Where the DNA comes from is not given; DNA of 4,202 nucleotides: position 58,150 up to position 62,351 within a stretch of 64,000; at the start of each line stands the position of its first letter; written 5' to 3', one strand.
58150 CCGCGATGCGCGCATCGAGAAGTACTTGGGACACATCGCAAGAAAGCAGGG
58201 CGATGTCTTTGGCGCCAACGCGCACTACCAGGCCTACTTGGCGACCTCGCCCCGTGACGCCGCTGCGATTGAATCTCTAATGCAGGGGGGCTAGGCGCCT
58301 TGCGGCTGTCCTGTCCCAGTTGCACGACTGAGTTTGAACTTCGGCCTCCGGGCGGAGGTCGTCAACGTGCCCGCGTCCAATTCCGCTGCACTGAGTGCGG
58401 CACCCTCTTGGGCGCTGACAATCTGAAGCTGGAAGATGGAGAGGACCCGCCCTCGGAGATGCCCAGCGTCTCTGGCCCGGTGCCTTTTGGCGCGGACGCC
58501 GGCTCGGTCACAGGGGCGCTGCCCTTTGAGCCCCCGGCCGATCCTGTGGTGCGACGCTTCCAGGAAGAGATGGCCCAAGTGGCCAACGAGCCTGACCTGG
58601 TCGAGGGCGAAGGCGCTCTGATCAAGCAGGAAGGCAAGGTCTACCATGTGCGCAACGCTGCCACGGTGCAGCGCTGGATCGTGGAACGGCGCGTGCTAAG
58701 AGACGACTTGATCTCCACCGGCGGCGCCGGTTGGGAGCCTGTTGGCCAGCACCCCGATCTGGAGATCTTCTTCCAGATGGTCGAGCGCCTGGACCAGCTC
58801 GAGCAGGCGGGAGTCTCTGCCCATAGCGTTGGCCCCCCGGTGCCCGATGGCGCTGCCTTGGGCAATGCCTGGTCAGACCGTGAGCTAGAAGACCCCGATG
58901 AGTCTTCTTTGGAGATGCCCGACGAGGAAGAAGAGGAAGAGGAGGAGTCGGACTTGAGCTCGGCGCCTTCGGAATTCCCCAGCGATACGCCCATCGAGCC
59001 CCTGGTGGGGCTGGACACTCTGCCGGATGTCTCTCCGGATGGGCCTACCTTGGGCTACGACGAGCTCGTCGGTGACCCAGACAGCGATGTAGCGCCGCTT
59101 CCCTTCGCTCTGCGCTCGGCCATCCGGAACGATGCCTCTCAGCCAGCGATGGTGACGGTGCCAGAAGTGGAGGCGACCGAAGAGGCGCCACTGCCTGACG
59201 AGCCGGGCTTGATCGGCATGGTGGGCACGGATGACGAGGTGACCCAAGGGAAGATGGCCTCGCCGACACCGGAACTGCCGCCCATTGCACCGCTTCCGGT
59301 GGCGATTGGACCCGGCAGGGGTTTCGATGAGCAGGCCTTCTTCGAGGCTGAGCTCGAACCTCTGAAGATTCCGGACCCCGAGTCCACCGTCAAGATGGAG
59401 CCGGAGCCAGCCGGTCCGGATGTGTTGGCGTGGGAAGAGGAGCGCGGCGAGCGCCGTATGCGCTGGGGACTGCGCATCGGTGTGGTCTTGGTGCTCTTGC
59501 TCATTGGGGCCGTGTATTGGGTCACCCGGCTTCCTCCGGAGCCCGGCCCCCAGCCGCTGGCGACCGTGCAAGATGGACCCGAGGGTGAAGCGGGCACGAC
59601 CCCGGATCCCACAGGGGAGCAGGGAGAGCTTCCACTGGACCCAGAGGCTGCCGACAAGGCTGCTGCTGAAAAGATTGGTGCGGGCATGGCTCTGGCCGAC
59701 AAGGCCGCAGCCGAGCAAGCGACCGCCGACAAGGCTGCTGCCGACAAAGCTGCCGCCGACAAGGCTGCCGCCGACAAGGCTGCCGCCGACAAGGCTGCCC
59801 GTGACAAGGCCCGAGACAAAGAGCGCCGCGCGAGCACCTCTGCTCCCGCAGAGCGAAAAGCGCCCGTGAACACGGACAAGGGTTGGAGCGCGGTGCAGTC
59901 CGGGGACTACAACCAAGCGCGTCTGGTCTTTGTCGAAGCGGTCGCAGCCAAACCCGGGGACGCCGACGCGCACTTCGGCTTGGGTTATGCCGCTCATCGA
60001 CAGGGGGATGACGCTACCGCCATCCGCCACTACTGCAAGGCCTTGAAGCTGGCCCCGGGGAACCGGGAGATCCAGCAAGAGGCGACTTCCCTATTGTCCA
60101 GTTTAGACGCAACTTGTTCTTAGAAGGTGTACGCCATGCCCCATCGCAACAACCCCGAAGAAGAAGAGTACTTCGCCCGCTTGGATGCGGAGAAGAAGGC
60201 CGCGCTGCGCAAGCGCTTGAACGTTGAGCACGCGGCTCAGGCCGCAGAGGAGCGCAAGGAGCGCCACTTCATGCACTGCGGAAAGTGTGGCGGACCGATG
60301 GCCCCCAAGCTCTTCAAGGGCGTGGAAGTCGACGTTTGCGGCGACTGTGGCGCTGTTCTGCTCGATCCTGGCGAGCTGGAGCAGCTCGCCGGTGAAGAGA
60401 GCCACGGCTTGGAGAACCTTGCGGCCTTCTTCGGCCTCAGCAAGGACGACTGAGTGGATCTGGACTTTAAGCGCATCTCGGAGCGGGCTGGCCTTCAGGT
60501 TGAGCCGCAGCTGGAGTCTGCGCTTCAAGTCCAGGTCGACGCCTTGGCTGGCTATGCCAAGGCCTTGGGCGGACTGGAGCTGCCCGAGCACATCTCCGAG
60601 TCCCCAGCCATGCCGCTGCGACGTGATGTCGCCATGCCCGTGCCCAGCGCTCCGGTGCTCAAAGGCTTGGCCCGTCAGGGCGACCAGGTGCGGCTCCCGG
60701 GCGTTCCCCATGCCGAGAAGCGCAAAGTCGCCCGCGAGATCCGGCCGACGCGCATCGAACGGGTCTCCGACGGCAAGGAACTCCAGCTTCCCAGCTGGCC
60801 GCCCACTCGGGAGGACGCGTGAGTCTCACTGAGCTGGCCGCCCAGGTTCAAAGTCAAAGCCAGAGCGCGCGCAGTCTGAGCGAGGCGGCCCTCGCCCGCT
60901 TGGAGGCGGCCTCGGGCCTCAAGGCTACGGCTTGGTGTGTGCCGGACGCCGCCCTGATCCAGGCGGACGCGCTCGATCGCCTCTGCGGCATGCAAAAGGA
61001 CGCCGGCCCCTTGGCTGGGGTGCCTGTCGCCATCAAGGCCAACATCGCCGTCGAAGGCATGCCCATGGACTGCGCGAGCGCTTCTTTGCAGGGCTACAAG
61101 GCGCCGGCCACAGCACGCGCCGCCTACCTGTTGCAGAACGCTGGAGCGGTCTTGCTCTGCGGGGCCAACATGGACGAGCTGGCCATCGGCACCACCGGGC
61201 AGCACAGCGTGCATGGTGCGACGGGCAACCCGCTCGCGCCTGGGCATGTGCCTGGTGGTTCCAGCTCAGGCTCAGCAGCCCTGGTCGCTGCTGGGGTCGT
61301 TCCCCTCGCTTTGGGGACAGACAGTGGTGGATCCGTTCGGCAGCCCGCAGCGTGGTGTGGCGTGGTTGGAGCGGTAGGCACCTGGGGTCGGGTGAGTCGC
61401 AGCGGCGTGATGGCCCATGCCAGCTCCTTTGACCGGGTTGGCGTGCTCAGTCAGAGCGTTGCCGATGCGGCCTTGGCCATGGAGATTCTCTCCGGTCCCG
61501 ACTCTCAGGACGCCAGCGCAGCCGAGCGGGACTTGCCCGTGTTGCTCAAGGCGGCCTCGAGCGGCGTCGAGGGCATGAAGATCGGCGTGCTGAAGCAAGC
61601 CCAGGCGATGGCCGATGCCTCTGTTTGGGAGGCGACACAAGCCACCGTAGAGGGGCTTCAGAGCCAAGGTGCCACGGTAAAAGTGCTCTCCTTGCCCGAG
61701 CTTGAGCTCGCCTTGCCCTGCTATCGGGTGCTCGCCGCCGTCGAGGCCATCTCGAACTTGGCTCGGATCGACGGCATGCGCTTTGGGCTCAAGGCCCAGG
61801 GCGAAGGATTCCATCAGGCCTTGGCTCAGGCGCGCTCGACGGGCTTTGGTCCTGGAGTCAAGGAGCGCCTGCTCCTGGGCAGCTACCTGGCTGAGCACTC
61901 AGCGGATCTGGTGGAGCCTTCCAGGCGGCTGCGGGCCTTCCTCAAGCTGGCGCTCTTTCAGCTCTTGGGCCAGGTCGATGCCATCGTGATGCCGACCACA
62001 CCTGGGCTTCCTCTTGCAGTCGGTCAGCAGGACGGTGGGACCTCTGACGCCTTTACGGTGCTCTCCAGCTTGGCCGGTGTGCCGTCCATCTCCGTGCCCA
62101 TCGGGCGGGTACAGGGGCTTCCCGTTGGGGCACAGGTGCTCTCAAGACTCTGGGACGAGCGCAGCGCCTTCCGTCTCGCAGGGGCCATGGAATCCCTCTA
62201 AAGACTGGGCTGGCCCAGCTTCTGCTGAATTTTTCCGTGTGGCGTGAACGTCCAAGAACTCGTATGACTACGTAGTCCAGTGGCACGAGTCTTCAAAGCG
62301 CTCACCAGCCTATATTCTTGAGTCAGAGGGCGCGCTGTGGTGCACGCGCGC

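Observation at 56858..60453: Tandem ZnR-GYF-TM-TPR paralogs followed by a zf-TFIIB ribbon protein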

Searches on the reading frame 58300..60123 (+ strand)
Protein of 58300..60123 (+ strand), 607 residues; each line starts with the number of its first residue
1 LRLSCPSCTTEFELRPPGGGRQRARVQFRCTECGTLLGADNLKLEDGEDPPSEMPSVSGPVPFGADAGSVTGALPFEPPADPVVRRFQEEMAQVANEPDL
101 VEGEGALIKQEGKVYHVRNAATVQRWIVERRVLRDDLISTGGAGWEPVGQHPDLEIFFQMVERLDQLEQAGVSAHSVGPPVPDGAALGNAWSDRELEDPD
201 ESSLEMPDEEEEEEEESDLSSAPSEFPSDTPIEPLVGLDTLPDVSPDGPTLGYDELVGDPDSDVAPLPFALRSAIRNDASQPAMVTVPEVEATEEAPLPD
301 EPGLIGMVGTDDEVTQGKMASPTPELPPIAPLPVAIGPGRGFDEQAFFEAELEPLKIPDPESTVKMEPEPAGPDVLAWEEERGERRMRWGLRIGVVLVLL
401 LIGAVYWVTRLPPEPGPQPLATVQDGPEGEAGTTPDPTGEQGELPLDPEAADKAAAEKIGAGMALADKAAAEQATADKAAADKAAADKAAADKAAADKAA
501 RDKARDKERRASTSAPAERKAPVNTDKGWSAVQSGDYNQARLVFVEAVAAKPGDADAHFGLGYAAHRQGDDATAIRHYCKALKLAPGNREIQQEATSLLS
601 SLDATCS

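Call 3: search_protein_families(library=pfam, proteins=[window:58300-60123:+], max_evalue=1)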
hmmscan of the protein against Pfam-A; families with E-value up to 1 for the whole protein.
window:58300-60123:+ (607 aa): 15 families
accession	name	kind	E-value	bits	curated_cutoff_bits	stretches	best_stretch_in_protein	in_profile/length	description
PF13432.12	TPR_16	-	8.4e-12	45.7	32.7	1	526-588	2-64/65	Tetratricopeptide repeat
PF07719.23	TPR_2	-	7.4e-09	35.5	27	2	555-588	1-34/34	Tetratricopeptide repeat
PF13414.12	TPR_11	-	8.1e-08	32.3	26.8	1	532-569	5-42/42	TPR repeat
PF13181.12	TPR_8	-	3.1e-06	27.3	25.7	1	555-587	1-33/34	Tetratricopeptide repeat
PF00515.34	TPR_1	-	3.2e-05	24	27.8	1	555-588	1-34/34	Tetratricopeptide repeat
PF13428.12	TPR_14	-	3.8e-05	24.4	23.5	2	556-594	2-40/44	Tetratricopeptide repeat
PF14559.12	TPR_19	-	5.7e-05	23.8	25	1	531-592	1-62/68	Tetratricopeptide repeat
PF13717.11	Zn_ribbon_4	-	0.0003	21.1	30.3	1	1-35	1-33/36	zinc-ribbon domain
PF13424.12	TPR_12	-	0.00042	20.9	30.1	1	537-585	26-75/77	Tetratricopeptide repeat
PF13431.12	TPR_17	-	0.0028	18.2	24.4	1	544-575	2-33/34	Tetratricopeptide repeat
PF07382.16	HC2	-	0.013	16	40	1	450-530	100-185/194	Histone H1-like nucleoprotein HC2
PF13176.12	TPR_7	-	0.019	15.5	27.9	1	557-589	1-35/36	Tetratricopeptide repeat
PF25206.1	DUF7836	-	0.036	14.4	26.7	1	2-34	7-37/59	Domain of unknown function (DUF7836)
PF13719.11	Zn_ribbon_5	-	0.76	10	29.3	0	1-34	1-32/37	zinc-ribbon domain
PF20087.4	DUF6479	-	0.85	10.5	25.4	1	393-430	26-69/120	Family of unknown function (DUF6479)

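Call 4: search_protein_families(library=ncbifam, proteins=[window:58300-60123:+], max_evalue=1)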
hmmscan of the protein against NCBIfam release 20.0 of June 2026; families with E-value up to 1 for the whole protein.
window:58300-60123:+ (607 aa): 18 families
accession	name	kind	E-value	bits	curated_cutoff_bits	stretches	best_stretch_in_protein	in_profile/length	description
TIGR02521.1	type_IV_pilW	equivalog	2.7e-07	30.4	154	1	509-591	19-101/234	type IV pilus biogenesis/stability protein PilW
NF040959.1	MamA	equivalog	3.3e-07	29.9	200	1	520-592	36-108/204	magnetosome protein MamA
TIGR02552.1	LcrH_SycD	equivalog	1.8e-06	27.7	104.8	1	528-588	25-85/136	SycD/LcrH family type III secretion system chaperone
NF041054.1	WAxxUGC_long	equivalog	0.0007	19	300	1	547-601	265-322/354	ResA-like WAxxUGC motif-containing protein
NF038053.1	hist_H1_lk_Burk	equivalog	0.00072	19.9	80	1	450-526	89-162/195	histone H1-like DNA-binding protein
NF033761.1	gliding_GltJ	equivalog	0.00079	18.6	450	1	359-534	348-515/671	adventurous gliding motility protein GltJ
NF047507.1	TPR_BatC_Lepto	exception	0.0012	18.3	175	1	527-590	64-131/214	TPR repeat-containing protein BatC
NF033762.1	social_mot_Tgl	equivalog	0.0015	18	225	1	519-594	29-105/252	social motility TPR repeat lipoprotein Tgl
TIGR03939.1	PGA_TPR_OMP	equivalog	0.0051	15.1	366.65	1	533-604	132-203/800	poly-beta-1,6 N-acetyl-D-glucosamine export porin PgaA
NF008520.0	PRK11447.1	equivalog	0.0078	14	858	1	507-592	259-340/1157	cellulose synthase complex outer membrane protein BcsC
NF011886.0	PRK15359.1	equivalog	0.018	14.8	146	1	527-589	30-92/144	type III secretion system chaperone protein SscB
TIGR02917.1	PEP_TPR_lipo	equivalog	0.036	11.9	312.2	1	469-590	108-228/899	XrtA/PEP-CTERM system TPR-repeat protein PrsT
TIGR02098.1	MJ0042_CXXC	domain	0.067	12.9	20.9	1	1-36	1-34/38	MJ0042-type zinc finger domain-containing protein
NF011492.0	PRK14900.1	equivalog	0.072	10.9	1783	1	449-522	970-1043/1044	valine--tRNA ligase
NF047912.1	ECs_2282_CxxC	subfamily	0.2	11.6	37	1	2-46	2-46/60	ECs_2282 family putative zinc-binding protein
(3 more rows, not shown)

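Call 22: find_homologous_proteins(query=window:58300-60123:+)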
Query window:58300-60123:+ (607 aa): 20 proteins with E <= 0.001 among 8000 candidates.
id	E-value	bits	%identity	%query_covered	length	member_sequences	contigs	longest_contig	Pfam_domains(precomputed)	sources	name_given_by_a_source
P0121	0.0e+0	1337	100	100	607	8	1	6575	PF13414.13,PF13432.13,PF13181.13,PF07719.24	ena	-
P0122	0.0e+0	1163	91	96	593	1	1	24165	PF13414.13,PF07382.17,PF13432.13,PF13428.13,PF13181.13,PF07719.24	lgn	-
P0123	1.1e-291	988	81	96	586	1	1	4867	PF13414.13,PF07382.17,PF13432.13,PF13428.13,PF07719.24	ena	-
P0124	1.7e-250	852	75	91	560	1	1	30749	PF13414.13,PF13432.13,PF13428.13,PF13181.13,PF07719.24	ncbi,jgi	ncbi:MAG: hypothetical protein ACI9VR_000528 [Cognaticolwellia sp.]|jgi:hypothetical protein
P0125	2.2e-230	785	65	73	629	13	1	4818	PF13414.13,PF00515.35,PF13432.13,PF13181.13,PF07719.24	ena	-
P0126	2.6e-224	765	66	91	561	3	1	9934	PF13414.13,PF13432.13,PF13181.13,PF07719.24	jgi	jgi:hypothetical protein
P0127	1.5e-101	360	43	38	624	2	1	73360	PF14559.13,PF13414.13,PF00515.35,PF13432.13,PF07719.24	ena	-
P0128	1.7e-75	274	50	37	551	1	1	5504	PF13432.13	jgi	jgi:hypothetical protein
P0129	6.0e-68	249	36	100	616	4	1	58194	PF13432.13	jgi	jgi:tetratricopeptide (TPR) repeat protein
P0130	1.1e-53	201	42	33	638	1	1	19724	PF13717.12,PF13432.13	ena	-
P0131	2.9e-52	197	53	13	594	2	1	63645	PF13432.13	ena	-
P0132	7.1e-51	192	38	30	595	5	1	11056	PF13432.13,PF07719.24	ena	-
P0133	8.5e-50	189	36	57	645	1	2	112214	PF13432.13,PF07719.24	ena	-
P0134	4.0e-46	177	55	14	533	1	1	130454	PF13432.13,PF07719.24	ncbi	-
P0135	3.2e-43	167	49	32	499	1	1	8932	-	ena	-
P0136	6.0e-28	117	32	30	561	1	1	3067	PF14559.13,PF13717.12,PF13432.13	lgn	-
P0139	3.7e-6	45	39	11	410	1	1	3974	PF13431.13,PF13414.13,PF13717.12,PF13176.13,PF13428.13,PF14559.13,PF13371.13,PF13719.11,PF00515.35,PF13424.13,PF13432.13,PF13181.13,PF07719.24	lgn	-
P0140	1.6e-4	39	29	27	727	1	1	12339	PF14559.13,PF25060.1,PF25062.2,PF00515.35,PF13424.13,PF13717.12,PF21033.5,PF13432.13,PF13428.13,PF13181.13,PF07719.24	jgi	jgi:predicted Zn finger-like uncharacterized protein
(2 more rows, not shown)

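Call 43: search_solved_structures(query=window:58300-60123:+, max_evalue=1)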
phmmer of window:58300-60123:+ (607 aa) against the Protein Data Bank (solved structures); distinct sequences matched with E-value up to 1: 65 (the best 60 are shown).
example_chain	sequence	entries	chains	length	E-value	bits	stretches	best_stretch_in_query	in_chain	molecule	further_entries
9qhb_A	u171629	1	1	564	8.6e-49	170.4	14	531-594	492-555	Engineered tetratricopeptide repeat protein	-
9qhc_A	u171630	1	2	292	5.3e-33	118.3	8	532-594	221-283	Engineered tetratricopeptide repeat protein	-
8bu0_A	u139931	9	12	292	5.9e-26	95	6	532-591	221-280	Consensus tetratricopeptide repeat protein | Crystal structure of an 8-repeat consensus TPR superhelix with Zinc. | Monomer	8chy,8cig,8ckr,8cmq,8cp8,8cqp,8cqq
2fo7_A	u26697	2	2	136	2.1e-16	63.4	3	531-590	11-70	SYNTHETIC CONSENSUS TPR PROTEIN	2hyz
8ch0_A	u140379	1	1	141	1.6e-13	53.9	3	532-590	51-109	Consensus tetratricopeptide repeat protein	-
1na0_A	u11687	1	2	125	2e-13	53.6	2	531-594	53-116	designed protein CTPR3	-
6v8e_A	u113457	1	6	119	2.1e-13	53.6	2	534-594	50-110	Designed protein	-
2wqh_A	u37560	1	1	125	2.6e-13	53.2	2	531-594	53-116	CTPR3Y3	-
6vfi_B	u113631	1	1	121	1.5e-12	50.7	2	534-591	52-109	O43_dn18B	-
7obi_A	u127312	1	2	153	2.5e-12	50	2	533-591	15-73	CTPR-rv4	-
1na3_A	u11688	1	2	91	6.1e-12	48.7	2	534-594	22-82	designed protein CTPR2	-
9gzg_A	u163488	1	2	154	1.6e-11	47.3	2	531-594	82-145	Engineered CTPR protein with glutamic acids for conductivity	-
5hrz_A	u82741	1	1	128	2.7e-10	43.3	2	530-590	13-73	TPR domain protein 1na0C3_3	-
3kd7_A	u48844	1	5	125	4.8e-10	42.4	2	532-594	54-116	CTPR390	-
6vfh_A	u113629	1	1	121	5.1e-10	42.4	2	530-590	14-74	T33_dn10A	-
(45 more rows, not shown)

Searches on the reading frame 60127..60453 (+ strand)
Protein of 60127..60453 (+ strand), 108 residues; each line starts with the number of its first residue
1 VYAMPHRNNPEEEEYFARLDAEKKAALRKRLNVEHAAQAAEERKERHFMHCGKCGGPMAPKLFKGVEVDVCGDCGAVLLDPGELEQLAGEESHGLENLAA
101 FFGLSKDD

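Call 3: search_protein_families(library=pfam, proteins=[window:60127-60453:+], max_evalue=1)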
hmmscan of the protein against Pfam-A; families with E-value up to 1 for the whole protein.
window:60127-60453:+ (108 aa): 6 families
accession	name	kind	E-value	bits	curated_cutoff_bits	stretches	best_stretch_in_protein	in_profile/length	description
PF13453.11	Zn_ribbon_TFIIB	-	3.5e-10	39.6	22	1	50-88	1-39/41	Transcription factor zinc-finger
PF09297.16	Zn_ribbon_NUD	-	0.026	14.7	24.8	1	50-61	5-16/32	NADH pyrophosphatase zinc ribbon domain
PF08271.17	Zn_Ribbon_TF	-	0.031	14.3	29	1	70-78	21-29/43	TFIIB zinc-binding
PF12773.13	DZR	-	0.084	13.5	27.3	1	46-77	10-33/45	Double zinc ribbon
PF13408.12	Zn_ribbon_recom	-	0.096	13.5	25.3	1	48-60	5-17/58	Recombinase zinc beta ribbon domain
PF14803.11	Zn_ribbon_Nudix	-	0.9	9.9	25.6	0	50-77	2-31/34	Nudix N-terminal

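Call 4: search_protein_families(library=ncbifam, proteins=[window:60127-60453:+], max_evalue=1)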
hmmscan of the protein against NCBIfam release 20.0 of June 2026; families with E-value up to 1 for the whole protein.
window:60127-60453:+ (108 aa): 2 families
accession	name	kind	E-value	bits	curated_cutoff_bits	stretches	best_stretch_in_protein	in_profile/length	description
TIGR03831.1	YgiT_finger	domain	0.082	13.2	20.2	1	63-81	27-45/46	YgiT-type zinc finger protein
NF033497.1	rubre_like_arch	subfamily_domain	0.37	10.5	32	0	44-58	12-26/34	rubrerythrin-like domain-containing protein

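Call 42: search_solved_structures(query=window:60136-60453:+, max_evalue=10, show_alignments=1)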
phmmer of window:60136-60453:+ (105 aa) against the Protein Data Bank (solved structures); distinct sequences matched with E-value up to 10: 5.
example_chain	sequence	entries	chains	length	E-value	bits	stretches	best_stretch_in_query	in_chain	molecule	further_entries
8yoz_A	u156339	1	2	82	5.5e-05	26.7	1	47-88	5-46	Transcription factor zinc-finger domain-containing protein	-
6pln_A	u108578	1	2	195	0.94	13.1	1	12-77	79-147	Transcription factor E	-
4ce4_8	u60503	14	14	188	1.1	12.9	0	40-75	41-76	MRPL35 | MITORIBOSOMAL PROTEIN BL35M, MRPL35 | Mitochondrial ribosomal protein L35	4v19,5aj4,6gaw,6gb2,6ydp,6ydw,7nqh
5fur_B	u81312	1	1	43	1.7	12.3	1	56-87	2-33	TRANSCRIPTION INITIATION FACTOR IIA SUBUNIT 1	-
1nvp_B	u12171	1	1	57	1.9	12.1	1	55-87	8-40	Transcription initiation factor IIA alpha chain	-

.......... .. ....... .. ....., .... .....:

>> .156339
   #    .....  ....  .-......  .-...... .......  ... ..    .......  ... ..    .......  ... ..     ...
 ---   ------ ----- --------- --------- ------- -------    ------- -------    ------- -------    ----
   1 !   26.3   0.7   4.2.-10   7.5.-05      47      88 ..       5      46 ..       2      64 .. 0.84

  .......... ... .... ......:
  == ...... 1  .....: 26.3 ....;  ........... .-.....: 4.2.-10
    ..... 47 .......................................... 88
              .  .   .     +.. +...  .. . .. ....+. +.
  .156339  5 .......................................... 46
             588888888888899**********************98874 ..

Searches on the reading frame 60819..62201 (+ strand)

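Call 55: search_protein_families(library=ncbifam, proteins=[window:60819-62201:+], max_evalue=0.01)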
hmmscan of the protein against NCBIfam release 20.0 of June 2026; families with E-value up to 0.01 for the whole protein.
window:60819-62201:+ (460 aa): 26 families (the best 25 are shown)
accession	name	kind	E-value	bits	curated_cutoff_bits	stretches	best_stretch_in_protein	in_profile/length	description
TIGR00132.1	gatA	equivalog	4.4e-117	391.7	481.1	1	8-458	3-461/466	Asp-tRNA(Asn)/Glu-tRNA(Gln) amidotransferase subunit GatA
NF006631.0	PRK09201.1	equivalog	6.4e-73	246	461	1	2-458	8-452/466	AtzE family amidohydrolase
NF005565.0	PRK07235.1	subfamily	1.6e-72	244.8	545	1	30-459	52-499/506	amidase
NF005688.0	PRK07488.1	equivalog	1.9e-71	241.4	532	1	1-459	11-464/474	indoleacetamide hydrolase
TIGR02715.1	amido_AtzE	subfamily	5.7e-69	233.2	425.75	1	4-458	3-445/452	AtzE family amidohydrolase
NF005517.0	PRK07139.1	equivalog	2.5e-65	220.9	546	1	60-453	32-425/439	amidase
NF006043.0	PRK08186.1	subfamily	5.4e-54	183.6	487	1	2-292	8-293/600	allophanate hydrolase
NF005450.0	PRK07042.1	equivalog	8.6e-53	179.4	458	2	2-290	8-294/464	amidase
NF005687.0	PRK07487.1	subfamily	2.2e-52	178.4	428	1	2-458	9-453/468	amidase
NF006169.0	PRK08310.1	equivalog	6.7e-52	177.2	391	1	59-454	20-387/395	amidase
NF006006.0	PRK08137.1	equivalog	2.5e-51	175.1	534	2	3-287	36-331/529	amidase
TIGR02713.1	allophanate_hyd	equivalog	1.9e-50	172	511.05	1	49-292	17-258/563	allophanate hydrolase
NF004816.0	PRK06170.1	equivalog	3.7e-49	167.7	503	1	2-458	13-479/493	amidase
NF005460.0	PRK07056.1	subfamily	1.8e-48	165.7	447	1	2-458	9-450/457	amidase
NF004815.0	PRK06169.1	equivalog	1.3e-47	162.4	506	1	2-458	11-456/471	amidase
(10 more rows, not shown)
